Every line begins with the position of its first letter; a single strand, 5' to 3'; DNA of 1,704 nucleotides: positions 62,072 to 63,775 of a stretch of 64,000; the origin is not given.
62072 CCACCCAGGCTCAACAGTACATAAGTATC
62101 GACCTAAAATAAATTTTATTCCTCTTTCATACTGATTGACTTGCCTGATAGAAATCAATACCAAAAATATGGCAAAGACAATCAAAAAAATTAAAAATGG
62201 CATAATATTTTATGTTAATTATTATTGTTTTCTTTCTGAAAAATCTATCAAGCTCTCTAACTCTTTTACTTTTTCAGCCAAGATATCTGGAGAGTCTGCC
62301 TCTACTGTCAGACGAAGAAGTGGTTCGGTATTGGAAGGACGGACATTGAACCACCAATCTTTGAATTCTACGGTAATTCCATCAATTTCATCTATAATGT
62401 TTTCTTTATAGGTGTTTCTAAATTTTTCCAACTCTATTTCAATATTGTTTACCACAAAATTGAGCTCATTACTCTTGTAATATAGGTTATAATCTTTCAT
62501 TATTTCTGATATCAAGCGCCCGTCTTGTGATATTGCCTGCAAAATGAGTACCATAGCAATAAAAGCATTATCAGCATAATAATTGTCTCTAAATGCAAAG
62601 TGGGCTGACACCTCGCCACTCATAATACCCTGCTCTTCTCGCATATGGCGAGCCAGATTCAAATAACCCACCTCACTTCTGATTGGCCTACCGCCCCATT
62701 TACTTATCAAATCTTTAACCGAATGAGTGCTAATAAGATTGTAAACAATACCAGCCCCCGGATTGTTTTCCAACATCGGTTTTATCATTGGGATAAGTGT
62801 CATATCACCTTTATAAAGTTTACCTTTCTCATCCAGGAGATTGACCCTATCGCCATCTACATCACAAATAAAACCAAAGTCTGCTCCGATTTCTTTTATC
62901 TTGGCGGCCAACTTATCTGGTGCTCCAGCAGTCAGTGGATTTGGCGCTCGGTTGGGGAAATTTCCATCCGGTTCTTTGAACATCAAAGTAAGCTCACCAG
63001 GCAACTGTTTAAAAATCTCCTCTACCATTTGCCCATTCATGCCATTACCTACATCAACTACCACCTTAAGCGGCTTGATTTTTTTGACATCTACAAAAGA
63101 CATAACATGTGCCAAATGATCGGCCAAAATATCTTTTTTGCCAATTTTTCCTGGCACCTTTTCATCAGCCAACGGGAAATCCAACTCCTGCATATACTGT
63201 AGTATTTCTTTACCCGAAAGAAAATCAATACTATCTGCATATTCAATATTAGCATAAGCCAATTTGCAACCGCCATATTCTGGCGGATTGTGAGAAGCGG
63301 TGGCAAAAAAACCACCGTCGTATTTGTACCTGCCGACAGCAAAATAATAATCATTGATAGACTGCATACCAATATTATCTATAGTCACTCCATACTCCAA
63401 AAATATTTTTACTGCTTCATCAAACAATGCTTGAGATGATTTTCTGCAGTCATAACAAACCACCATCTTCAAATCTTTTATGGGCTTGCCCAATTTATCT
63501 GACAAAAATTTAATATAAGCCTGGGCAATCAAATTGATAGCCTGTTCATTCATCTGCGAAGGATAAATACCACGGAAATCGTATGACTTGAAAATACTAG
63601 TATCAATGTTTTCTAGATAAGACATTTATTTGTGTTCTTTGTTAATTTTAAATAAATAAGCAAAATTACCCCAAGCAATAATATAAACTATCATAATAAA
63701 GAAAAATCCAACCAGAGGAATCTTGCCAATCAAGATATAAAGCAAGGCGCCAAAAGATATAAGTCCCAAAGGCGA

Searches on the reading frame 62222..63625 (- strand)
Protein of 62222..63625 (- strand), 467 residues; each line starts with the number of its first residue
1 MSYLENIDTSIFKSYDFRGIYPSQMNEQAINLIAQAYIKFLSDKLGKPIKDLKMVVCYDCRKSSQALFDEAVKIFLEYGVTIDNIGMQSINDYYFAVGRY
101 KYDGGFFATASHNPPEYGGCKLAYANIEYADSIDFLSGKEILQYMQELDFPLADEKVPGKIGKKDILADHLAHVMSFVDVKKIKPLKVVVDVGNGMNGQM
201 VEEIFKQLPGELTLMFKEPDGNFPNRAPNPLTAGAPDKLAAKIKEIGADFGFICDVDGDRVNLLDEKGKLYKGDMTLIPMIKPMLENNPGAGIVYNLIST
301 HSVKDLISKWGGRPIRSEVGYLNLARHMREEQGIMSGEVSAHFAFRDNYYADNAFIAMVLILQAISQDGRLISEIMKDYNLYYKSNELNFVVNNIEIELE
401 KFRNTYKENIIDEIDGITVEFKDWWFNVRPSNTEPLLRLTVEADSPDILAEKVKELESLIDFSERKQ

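Call 76: find_encoding_contigs(protein=window:62222-63625:-, flank=10000, max_places=1)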
Protein window:62222-63625:- (467 aa): 2 contigs read that carry it; 1 place shown.
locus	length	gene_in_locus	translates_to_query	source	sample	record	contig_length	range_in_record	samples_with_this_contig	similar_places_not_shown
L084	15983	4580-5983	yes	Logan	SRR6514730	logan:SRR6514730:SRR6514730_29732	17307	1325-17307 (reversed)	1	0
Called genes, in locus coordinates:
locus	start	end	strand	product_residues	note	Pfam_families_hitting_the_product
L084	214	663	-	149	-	-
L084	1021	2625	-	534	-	PF04055:Radical_SAM, PF16199:Radical_SAM_C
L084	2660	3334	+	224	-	PF01209:Ubie_methyltran, PF05175:MTS (weak), PF13489:Methyltransf_23, PF13847:Methyltransf_31, PF08241:Methyltransf_11, PF08242:Methyltransf_12, PF13649:Methyltransf_25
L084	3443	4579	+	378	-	PF04519:Bactofilin (faint), PF26514:DUF8173 (weak)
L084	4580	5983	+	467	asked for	PF02878:PGM_PMM_I, PF02879:PGM_PMM_II, PF02880:PGM_PMM_III, PF00408:PGM_PMM_IV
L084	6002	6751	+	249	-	PF01145:Band_7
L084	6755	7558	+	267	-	PF01177:Asp_Glu_race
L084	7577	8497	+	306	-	PF00056:Ldh_1_N, PF02866:Ldh_1_C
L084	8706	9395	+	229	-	-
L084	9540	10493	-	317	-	PF00579:tRNA-synt_1b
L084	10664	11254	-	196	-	-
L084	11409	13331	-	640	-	PF00753:Lactamase_B, PF12706:Lactamase_B_2, PF22505:RNase_J_b_CASP, PF17770:RNase_J_C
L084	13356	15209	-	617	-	PF00496:SBP_bac_5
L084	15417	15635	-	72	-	PF03840:SecG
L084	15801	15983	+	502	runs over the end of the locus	?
